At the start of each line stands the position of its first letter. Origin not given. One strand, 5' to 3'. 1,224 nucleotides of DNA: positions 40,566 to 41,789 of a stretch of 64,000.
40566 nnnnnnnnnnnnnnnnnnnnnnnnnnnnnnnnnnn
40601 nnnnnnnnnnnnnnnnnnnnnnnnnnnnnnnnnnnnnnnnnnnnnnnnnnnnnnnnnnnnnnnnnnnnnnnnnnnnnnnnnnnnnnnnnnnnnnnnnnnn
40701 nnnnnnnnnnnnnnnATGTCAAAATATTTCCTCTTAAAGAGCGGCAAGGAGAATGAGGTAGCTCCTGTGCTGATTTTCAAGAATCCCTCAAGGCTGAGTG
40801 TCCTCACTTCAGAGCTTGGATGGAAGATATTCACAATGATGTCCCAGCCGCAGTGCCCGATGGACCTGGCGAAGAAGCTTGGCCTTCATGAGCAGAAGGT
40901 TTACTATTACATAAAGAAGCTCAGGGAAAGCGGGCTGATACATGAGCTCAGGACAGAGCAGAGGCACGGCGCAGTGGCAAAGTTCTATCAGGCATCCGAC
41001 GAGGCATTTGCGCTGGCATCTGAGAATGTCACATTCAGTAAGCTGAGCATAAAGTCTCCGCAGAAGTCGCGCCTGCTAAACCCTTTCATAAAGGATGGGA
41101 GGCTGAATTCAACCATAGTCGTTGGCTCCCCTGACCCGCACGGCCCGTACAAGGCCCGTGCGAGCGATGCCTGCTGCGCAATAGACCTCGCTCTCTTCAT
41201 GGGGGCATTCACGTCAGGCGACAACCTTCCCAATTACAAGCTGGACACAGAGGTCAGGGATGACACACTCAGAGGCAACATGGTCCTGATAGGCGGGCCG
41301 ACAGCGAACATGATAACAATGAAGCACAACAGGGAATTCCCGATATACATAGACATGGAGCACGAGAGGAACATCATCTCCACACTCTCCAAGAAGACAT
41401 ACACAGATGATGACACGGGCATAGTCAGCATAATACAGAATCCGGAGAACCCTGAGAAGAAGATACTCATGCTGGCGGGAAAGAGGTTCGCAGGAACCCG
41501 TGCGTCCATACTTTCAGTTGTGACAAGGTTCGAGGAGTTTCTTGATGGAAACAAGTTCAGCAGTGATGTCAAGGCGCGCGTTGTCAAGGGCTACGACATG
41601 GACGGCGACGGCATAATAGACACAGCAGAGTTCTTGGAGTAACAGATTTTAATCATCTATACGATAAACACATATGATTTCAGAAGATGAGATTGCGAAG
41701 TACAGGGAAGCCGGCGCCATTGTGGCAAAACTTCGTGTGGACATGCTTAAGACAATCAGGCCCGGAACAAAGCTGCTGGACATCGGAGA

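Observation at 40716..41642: Transcription-factor-like protein combining an N-terminal winged HTH with a C-terminal canonical EF-hand loop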

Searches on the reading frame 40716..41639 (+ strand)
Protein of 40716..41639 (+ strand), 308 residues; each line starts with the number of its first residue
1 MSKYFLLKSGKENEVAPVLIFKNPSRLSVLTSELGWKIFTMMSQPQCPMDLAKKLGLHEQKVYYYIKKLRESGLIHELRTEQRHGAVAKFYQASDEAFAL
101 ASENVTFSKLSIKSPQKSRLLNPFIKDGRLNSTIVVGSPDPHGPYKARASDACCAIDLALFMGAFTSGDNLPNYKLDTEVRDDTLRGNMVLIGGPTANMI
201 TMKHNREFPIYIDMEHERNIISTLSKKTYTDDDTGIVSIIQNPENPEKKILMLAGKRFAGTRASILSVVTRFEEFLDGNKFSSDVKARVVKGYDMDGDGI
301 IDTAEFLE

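Call 3: search_protein_families(library=pfam, proteins=[window:40716-41639:+], max_evalue=10)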
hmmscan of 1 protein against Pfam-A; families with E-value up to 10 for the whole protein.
window:40716-41639:+ (308 aa): 19 families
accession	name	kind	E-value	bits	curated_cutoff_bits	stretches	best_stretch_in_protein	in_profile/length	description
PF05124.17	S_layer_C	-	1.2e-10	41.7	23.9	2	171-268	94-173/177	S-layer like family, outer domain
PF01022.26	HTH_5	-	0.00011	22.4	22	1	41-76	11-46/47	Bacterial regulatory protein, arsR family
PF13412.12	HTH_24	-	0.00051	20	21.9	1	50-75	22-47/48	Winged helix-turn-helix DNA-binding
PF12840.13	HTH_20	-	0.00077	19.8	27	1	50-76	23-49/51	Helix-turn-helix domain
PF13551.12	HTH_29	-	0.0068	16.9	28.1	1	48-76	15-46/64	Winged helix-turn helix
PF01978.25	TrmB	-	0.0068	16.7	25.6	1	49-93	26-64/68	Sugar-specific transcriptional regulator TrmB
PF22451.2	NirdL-like_HTH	-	0.0091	16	27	1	50-75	21-46/47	Siroheme decarboxylase NirDL-like HTH domain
PF13463.12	HTH_27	-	0.011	16.5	22.2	1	41-96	14-67/68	Winged helix DNA-binding domain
PF13518.12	HTH_28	-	0.014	15.9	25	1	49-74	16-41/52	Helix-turn-helix domain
PF08279.18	HTH_11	-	0.017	15.4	25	1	50-83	20-51/55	HTH domain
PF13730.12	HTH_36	-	0.02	15.2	25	1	51-75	31-55/55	Helix-turn-helix domain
PF00036.39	EF-hand_1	-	0.023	14.7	25.4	1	293-307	9-23/29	EF hand domain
PF17007.11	HTH_micro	-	0.023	13.9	27.3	1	50-97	111-155/454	HTH-like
PF13202.12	EF-hand_5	-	0.095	12.7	25.9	1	293-306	8-21/25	EF hand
PF03170.19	BcsB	-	0.11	11.2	21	1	219-269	207-263/606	Bacterial cellulose synthase subunit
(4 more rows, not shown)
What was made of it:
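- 40785..40994 (+): Winged helix-turn-helix (aa 24-93), with the recognition helix at aa 59-71 (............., nt 40890-40928). An N-terminal beta hairpin (aa 3-21) precedes it. Pfam HTH_5 just above cutoff plus many sub-cutoff wHTH families (call 3).
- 41100..41543 (+): S-layer-anchor-like alpha/beta domain (aa ~129-276), the inferred dimerisation/sensor module. TF-specific invariant motif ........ (aa 137-144); shared motifs LDTEV, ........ and AGxRxxGT. Pfam S_layer_C E 1.2e-10, 41.7 bits against cutoff 23.9 (call 3).
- On ArsR/PH1932-type winged-helix transcription factors: Pfam HTH_5 22.4 bits against cutoff 22.0 (call 3).
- On EF-hand calcium-binding proteins: EF-hand_1 14.7 against 25.4, EF-hand_5 12.7 against 25.9, EF-hand_8 12.3 against 28 (call 3).
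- On S_layer_C / Methanococcales-type S-layer anchor domain: 41.7 bits against 23.9 (call 3).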

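Call 4: search_protein_families(library=ncbifam, proteins=[window:40716-41639:+], max_evalue=10)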
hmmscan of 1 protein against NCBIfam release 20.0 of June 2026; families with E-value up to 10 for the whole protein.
window:40716-41639:+ (308 aa): 11 families
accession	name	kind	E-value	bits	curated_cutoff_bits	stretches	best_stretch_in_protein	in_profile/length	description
TIGR01564.1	S_layer_MJ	subfamily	6.4e-06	25.1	25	2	173-210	490-527/571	S-layer protein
NF041413.1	ArsR_Rv2640c_fam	equivalog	0.00085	19.7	155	1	38-98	51-106/118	Rv2640c family ArsR-like transcriptional regulator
NF047906.1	CdPbTransRegCmtR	equivalog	0.0059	16.5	150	1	39-105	28-89/104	Cd(II)/Pb(II)-sensing metalloregulatory transcriptional regulator CmtR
NF033788.1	HTH_metalloreg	subfamily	0.0077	16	55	1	29-80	7-60/77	metalloregulator ArsR/SmtB family transcription factor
NF033545.0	transpos_IS630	equivalog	0.04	13.3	100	1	43-93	10-59/299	IS630 family transposase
NF038251.1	AdcR_fam_Zn_TF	equivalog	0.056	13.7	175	1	41-113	45-115/143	zinc-dependent MarR family transcriptional regulator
NF049902.1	FTL_1293_fam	exception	0.099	12.8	170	1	38-81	15-58/150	FTL_1293 family small RNA FtrC-regulated protein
NF005061.0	PRK06474.1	equivalog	0.11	12.4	121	1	34-105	12-87/178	hypothetical protein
TIGR01884.1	cas_HTH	subfamily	0.11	11.9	60.2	1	50-80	161-191/202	CRISPR-associated CARF protein Csa3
NF053606.1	Sta1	subfamily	0.13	12.4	80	1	49-95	37-85/100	Sta1 family transcriptional regulator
NF008330.0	PRK11114.2-4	subfamily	0.18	9.8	945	1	227-260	270-303/761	cellulose biosynthesis cyclic di-GMP-binding regulatory protein BcsB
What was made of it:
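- On ArsR/SmtB metalloregulators: CmtR and Rv2640c models score far below cutoff (call 4).
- Closest known: PH1932. Different: No metal-sensing ArsR/SmtB sites are present (NCBIfam HTH_metalloreg 16 bits against cutoff 55; call 4).
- NCBIfam TIGR01564 S_layer_MJ scores 25.1 against a cutoff of 25 (call 4).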

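Call 5: search_solved_structures(query=window:40716-41639:+, max_evalue=10, show_alignments=3)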
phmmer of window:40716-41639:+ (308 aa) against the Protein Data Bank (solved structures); distinct sequences matched with E-value up to 10: 6.
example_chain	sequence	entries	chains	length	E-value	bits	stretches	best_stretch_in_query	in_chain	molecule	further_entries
1uly_A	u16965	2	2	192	8.1e-06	28.8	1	18-99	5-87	hypothetical protein PH1932 | hypothetical transcription regulator protein, PH1932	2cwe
9fsa_A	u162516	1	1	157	0.27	14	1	171-203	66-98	S-layer protein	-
2p4w_A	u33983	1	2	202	0.57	12.9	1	27-92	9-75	Transcriptional regulatory protein arsR family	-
1ri7_A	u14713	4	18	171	0.74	12.5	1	25-77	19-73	Putative transcriptional regulator | Putative HTH-type transcriptional regulator PH1519 | Uncharacterized HTH-type transcriptional regulator PH1519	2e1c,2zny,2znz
1c7v_A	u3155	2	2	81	1.9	11.2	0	288-307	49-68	CALCIUM VECTOR PROTEIN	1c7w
1k9u_A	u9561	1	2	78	2.1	11.1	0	282-307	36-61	Polcalcin Phl p 7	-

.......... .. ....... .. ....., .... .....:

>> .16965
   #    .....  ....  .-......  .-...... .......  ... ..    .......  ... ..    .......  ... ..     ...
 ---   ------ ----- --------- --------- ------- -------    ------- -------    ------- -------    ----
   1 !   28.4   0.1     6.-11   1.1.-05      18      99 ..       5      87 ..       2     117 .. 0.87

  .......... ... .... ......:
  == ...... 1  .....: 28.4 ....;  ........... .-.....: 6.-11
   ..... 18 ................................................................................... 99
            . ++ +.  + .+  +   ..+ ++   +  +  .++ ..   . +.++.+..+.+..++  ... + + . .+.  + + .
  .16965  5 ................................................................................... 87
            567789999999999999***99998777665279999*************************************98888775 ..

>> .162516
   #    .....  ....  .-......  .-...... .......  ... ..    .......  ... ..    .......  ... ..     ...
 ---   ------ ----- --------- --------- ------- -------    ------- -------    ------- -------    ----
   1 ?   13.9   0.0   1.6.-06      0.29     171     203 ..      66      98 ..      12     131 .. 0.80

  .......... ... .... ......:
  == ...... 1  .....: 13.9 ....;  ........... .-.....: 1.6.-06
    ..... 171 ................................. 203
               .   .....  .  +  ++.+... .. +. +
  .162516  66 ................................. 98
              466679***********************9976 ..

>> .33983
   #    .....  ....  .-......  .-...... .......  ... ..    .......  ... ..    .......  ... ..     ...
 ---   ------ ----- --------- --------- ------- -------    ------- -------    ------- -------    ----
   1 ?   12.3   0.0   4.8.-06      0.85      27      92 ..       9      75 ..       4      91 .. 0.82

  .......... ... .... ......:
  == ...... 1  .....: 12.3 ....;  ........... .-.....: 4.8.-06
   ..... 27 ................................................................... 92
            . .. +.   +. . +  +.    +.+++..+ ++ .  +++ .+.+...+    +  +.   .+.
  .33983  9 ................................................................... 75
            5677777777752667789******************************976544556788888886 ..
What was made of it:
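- Closest known: Canonical EF-hand proteins. Same: There are weak phmmer hits to polcalcin and calcium vector protein (E about 2; call 5).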

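Call 6: find_homologous_proteins(query=window:40716-41639:+, max_evalue=0.001)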
Query window:40716-41639:+ (308 aa): 991 proteins with E <= 0.001 among 2777 candidates; the best 120 are listed.
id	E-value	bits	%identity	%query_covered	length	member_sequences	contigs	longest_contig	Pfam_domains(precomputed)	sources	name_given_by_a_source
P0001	1.0e-199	680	98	100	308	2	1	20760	PF05124.18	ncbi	-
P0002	9.2e-171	585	81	100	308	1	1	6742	PF05124.18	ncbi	-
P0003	5.4e-170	583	81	100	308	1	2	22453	PF05124.18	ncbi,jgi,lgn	-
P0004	3.5e-168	577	80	100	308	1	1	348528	PF05124.18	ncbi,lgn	-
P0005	1.1e-167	575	80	100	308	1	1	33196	PF05124.18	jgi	jgi:hypothetical protein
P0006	7.1e-163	559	79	100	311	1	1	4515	PF05124.18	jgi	jgi:hypothetical protein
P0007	7.4e-160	549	76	100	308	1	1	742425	PF05124.18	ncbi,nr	ncbi:MAG: hypothetical protein JSV63_00155 [Candidatus Aenigmatarchaeota archaeon]|nr:MAG: hypotheti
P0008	3.3e-159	547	74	100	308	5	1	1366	PF05124.18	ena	-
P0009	6.2e-159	546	75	100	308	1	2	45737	PF05124.18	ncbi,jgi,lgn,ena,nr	ncbi:MAG: ArsR family transcriptional regulator [Candidatus Aenigmarchaeota archaeon]|nr:ArsR family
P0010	1.6e-156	538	76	100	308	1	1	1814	PF05124.18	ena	-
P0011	2.3e-151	521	71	100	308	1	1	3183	PF05124.18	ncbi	-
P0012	3.5e-146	504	69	100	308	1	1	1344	PF05124.18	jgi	jgi:hypothetical protein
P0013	2.5e-145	502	71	100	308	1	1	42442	PF05124.18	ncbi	-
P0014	4.2e-144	498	69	100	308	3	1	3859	PF05124.18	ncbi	-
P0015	8.9e-143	493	69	100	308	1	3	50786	PF05124.18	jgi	jgi:hypothetical protein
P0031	2.2e-119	416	58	100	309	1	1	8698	PF05124.18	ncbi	ncbi:MAG: S-layer protein [Candidatus Aenigmatarchaeota archaeon]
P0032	7.6e-119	415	57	100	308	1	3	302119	PF05124.18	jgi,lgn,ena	-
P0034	1.3e-115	404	56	100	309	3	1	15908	PF05124.18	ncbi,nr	ncbi:MAG: S-layer protein [Candidatus Aenigmarchaeota archaeon]|nr:S-layer protein [Candidatus Aenig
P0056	4.1e-110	386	54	99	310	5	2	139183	PF05124.18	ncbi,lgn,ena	-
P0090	3.2e-104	367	53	99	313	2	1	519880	PF05124.18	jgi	jgi:hypothetical protein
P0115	1.1e-99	352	52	100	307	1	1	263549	PF05124.18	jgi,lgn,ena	-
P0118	2.9e-99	350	50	99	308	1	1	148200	PF05124.18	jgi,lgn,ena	jgi:DNA-binding transcriptional ArsR family regulator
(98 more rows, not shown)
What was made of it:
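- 40716..41642 (+): CDS of the 308-aa regulator (wHTH + S-layer-anchor-like domain + Ca-loop tail). Full-length homologs: 991 hits, the top 120 all about 308 aa (call 6).
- The homologs P0031 and P0034 are named 'S-layer protein' (call 6).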

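Call 15: find_encoding_contigs(protein=P0007, flank=6000, max_places=2)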
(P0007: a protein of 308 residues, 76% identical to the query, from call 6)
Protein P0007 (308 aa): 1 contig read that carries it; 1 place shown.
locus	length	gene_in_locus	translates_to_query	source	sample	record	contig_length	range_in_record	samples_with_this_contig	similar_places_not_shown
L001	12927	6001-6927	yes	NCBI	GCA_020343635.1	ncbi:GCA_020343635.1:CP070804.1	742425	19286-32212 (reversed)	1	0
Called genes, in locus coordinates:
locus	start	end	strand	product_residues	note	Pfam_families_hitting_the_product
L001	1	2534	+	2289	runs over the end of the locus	PF01835:MG2 (faint), PF02369:Big_1 (faint)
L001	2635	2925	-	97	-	PF00483:NTP_transferase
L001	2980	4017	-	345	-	PF00044:Gp_dh_N (weak), PF01113:DapB_N (faint), PF02800:Gp_dh_C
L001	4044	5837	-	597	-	PF13522:GATase_6, PF13537:GATase_7, PF01380:SIS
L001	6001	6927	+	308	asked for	PF05124:S_layer_C (weak)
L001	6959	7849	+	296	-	PF00557:Peptidase_M24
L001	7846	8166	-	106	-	PF01035:DNA_binding_1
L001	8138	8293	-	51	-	-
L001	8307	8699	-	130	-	PF01655:Ribosomal_L32e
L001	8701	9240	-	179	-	PF00347:Ribosomal_L6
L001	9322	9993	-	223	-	-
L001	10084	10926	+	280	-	PF00491:Arginase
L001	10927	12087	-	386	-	PF04998:RNA_pol_Rpb1_5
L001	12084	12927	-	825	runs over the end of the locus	PF04997:RNA_pol_Rpb1_1, PF00623:RNA_pol_Rpb1_2, PF04983:RNA_pol_Rpb1_3, PF05000:RNA_pol_Rpb1_4, PF04998:RNA_pol_Rpb1_5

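Call 16: find_encoding_contigs(protein=P0032, flank=6000, max_places=2)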
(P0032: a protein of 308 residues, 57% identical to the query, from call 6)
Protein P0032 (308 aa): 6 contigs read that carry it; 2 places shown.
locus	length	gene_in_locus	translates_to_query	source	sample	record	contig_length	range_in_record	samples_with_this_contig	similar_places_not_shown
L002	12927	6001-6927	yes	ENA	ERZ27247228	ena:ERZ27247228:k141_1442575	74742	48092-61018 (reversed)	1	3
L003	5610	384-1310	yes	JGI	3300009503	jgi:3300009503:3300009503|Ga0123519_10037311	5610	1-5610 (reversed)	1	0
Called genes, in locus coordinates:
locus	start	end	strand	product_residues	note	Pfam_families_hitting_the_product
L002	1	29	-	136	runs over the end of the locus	-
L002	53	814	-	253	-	PF00459:Inositol_P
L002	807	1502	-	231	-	PF00483:NTP_transferase, PF12804:NTP_transf_3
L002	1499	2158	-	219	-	PF00702:Hydrolase, PF13419:HAD_2, PF13242:Hydrolase_like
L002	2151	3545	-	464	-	PF02878:PGM_PMM_I, PF02879:PGM_PMM_II, PF02880:PGM_PMM_III, PF00408:PGM_PMM_IV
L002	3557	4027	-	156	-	PF13302:Acetyltransf_3 (weak), PF13527:Acetyltransf_9, PF00583:Acetyltransf_1, PF13420:Acetyltransf_4 (weak), PF13673:Acetyltransf_10, PF13508:Acetyltransf_7, PF08445:FR47 (faint)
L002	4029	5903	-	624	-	PF13522:GATase_6, PF13537:GATase_7, PF01380:SIS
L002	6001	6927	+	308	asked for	PF05124:S_layer_C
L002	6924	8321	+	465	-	-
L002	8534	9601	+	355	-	PF00348:polyprenyl_synt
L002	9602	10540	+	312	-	PF00288:GHMP_kinases_N, PF08544:GHMP_kinases_C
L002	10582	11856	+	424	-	PF20695:UbiD_N, PF01977:UbiD, PF20696:UbiD_C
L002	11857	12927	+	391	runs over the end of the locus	PF04412:AcnX, PF28403:AcnX_2nd, PF28406:AcnX_3rd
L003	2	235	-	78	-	?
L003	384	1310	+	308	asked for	PF05124:S_layer_C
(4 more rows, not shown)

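Call 17: find_encoding_contigs(protein=P0090, flank=6000, max_places=1)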
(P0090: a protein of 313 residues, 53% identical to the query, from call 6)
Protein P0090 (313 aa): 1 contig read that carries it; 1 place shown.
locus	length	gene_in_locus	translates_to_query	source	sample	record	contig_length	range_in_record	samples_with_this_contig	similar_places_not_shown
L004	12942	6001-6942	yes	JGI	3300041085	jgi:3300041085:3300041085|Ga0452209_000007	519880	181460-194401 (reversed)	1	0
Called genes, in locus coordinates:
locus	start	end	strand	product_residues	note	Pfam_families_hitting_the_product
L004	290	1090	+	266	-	PF00303:Thymidylat_synt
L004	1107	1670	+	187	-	PF06559:DCD_N, PF22769:DCD, PF22569:DCD_C (faint)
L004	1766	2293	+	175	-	PF00252:Ribosomal_L16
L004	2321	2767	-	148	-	-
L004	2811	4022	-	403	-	PF00483:NTP_transferase, PF12804:NTP_transf_3, PF25084:LbH_EIF2B (weak), PF00132:Hexapep, PF14602:Hexapep_2 (weak), PF25087:GMPPB_C, PF25084:LbH_EIF2B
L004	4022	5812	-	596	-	PF13522:GATase_6, PF13537:GATase_7, PF01380:SIS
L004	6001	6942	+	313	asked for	PF05124:S_layer_C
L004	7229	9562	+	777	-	PF05124:S_layer_C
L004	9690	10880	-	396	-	PF04041:Glyco_hydro_130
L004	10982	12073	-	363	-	PF09376:NurA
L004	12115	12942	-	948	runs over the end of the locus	PF00133:tRNA-synt_1, PF09334:tRNA-synt_1g, PF01921:tRNA-synt_1f (weak), PF08264:Anticodon_1, PF19302:DUF5915 (weak)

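Call 18: find_encoding_contigs(protein=P0115, flank=6000, max_places=1)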
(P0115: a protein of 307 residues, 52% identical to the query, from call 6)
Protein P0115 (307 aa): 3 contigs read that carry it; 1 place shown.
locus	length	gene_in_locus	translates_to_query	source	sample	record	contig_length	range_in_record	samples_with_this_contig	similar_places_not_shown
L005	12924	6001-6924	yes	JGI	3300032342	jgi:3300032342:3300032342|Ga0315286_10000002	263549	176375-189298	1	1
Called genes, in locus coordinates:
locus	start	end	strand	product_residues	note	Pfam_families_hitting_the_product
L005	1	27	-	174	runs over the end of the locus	-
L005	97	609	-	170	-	PF00827:Ribosomal_L15e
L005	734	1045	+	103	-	-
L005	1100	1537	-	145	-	-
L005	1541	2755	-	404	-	PF00483:NTP_transferase, PF12804:NTP_transf_3, PF25084:LbH_EIF2B, PF14602:Hexapep_2 (faint), PF00132:Hexapep, PF25087:GMPPB_C, PF25084:LbH_EIF2B (weak)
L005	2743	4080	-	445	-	PF02878:PGM_PMM_I, PF02879:PGM_PMM_II, PF02880:PGM_PMM_III, PF00408:PGM_PMM_IV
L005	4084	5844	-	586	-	PF13522:GATase_6, PF13537:GATase_7, PF01380:SIS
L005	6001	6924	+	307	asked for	PF05124:S_layer_C (weak)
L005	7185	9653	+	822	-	PF05124:S_layer_C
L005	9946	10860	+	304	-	PF12802:MarR_2 (weak), PF24034:DUF7343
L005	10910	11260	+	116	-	PF04032:Rpr2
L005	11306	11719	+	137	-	PF01090:Ribosomal_S19e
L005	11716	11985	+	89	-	PF01984:dsDNA_bind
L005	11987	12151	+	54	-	-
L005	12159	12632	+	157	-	PF01198:Ribosomal_L31e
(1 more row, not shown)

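Call 19: find_encoding_contigs(protein=P0118, flank=6000, max_places=1)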
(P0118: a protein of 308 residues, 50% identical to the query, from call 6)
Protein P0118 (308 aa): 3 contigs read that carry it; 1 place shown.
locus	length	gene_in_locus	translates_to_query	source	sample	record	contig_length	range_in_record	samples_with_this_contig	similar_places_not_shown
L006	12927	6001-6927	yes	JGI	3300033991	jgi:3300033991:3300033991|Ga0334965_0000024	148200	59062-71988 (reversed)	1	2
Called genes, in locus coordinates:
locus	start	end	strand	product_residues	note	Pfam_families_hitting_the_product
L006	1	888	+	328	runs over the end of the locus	-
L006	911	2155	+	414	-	PF00919:UPF0004, PF04055:Radical_SAM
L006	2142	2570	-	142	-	-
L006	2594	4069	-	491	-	-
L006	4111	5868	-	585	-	PF13522:GATase_6, PF13537:GATase_7, PF01380:SIS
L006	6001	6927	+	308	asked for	PF05124:S_layer_C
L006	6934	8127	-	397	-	PF28217:FAM81B (weak)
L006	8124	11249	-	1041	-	PF01442:Apolipoprotein (faint), PF07889:DUF1664 (faint), PF04513:Baculo_PEP_C (faint), PF06825:HSBP1 (weak)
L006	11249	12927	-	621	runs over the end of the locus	PF05531:NPV_P10 (faint), PF04513:Baculo_PEP_C (faint)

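Call 20: find_encoding_contigs(protein=P0056, flank=6000, max_places=1)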
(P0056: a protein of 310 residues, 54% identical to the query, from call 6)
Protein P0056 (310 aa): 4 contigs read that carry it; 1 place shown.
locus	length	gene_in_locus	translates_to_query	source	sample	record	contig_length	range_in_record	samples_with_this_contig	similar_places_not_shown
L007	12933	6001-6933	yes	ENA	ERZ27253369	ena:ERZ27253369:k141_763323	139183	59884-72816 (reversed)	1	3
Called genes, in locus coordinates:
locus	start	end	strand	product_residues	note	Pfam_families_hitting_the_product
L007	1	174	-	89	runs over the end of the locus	-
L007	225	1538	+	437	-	PF00919:UPF0004, PF04055:Radical_SAM, PF01938:TRAM (weak)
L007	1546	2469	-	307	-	-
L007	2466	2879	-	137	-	-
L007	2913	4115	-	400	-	PF00483:NTP_transferase, PF12804:NTP_transf_3, PF20202:DUF6564, PF25084:LbH_EIF2B, PF00132:Hexapep, PF14602:Hexapep_2, PF25087:GMPPB_C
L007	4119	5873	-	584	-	PF13230:GATase_4 (weak), PF13522:GATase_6, PF13537:GATase_7, PF01380:SIS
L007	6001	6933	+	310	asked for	PF05124:S_layer_C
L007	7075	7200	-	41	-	-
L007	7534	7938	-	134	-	PF01850:PIN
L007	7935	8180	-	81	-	PF02697:VAPB_antitox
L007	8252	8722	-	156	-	-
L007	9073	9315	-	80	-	-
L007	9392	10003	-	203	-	PF00708:Acylphosphatase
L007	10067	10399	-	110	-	-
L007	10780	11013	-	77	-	-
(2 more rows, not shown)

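Call 21: predict_structure(alignment_id=A1)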
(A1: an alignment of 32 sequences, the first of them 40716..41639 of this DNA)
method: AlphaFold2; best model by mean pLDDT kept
length: 308 residues; sequences in the alignment: 32
mean_pLDDT: 82.0   pTM: 0.60
mean pLDDT of the five models: 82.0, 80.2, 79.1, 78.9, 76.8
residues with pLDDT >= 90: 99; 70-90: 161; 50-70: 35; < 50: 13
segments of 3 or more residues with pLDDT < 50: 145-149, 172-178
pLDDT, mean of each block of 10 residues (from residue 1): 78 80 86 92 92 93 94 91 84 87 76 64 86 74 50 75 77 48 83 67 82 83 93 91 90 86 91 85 89 86 90
secondary structure, 60 per line:
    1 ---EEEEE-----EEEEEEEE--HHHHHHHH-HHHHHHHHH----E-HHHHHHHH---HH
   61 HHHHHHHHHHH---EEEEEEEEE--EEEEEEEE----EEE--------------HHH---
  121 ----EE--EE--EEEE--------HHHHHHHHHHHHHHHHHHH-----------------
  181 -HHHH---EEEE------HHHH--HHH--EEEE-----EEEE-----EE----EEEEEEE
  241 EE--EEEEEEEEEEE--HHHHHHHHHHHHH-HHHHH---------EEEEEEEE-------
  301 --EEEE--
elements in order: E4-8 E14-21 H24-31 H33-41 H48-55 H59-71 E75-83 E86-93 E98-100 E133-136 H145-163 H182-185 E189-192 H199-202 E210-213 E219-222 E234-242 E245-255 H258-270 H272-276 E286-293 E303-306

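Call 22: search_protein_representatives(alignment_id=A1)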
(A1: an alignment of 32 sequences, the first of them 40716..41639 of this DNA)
Query: 32 sequences, 308 profile positions. Proteins with E-value up to 0.001 (for the whole library): 1073; up to 1e-10: 339; up to 1e-30: 175. The best 150 are listed.
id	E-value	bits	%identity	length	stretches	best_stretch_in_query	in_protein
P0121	7.7e-131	452.3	-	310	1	2-308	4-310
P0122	2.3e-102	358.8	-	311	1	4-308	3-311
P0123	7.3e-95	334.1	-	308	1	3-308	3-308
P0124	9.2e-92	323.9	-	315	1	3-308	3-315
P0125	2.1e-90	319.5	-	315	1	1-308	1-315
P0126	4.3e-89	315.2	-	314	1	5-308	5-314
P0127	1.0e-88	313.9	-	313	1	1-308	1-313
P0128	2.4e-88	312.7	-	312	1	5-308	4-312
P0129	3.7e-87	308.8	-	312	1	4-308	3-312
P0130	4.5e-87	308.5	-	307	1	4-308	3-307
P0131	6.9e-87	307.9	-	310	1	16-308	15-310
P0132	7.3e-86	304.6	-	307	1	23-308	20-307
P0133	1.7e-85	303.4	-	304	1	25-308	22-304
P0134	3.3e-84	299.1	-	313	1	2-308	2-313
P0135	3.4e-83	295.8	-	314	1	4-308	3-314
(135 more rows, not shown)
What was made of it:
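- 40716..41642 (+): 175 clusters at 50% identity with E<=1e-30 (call 22).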
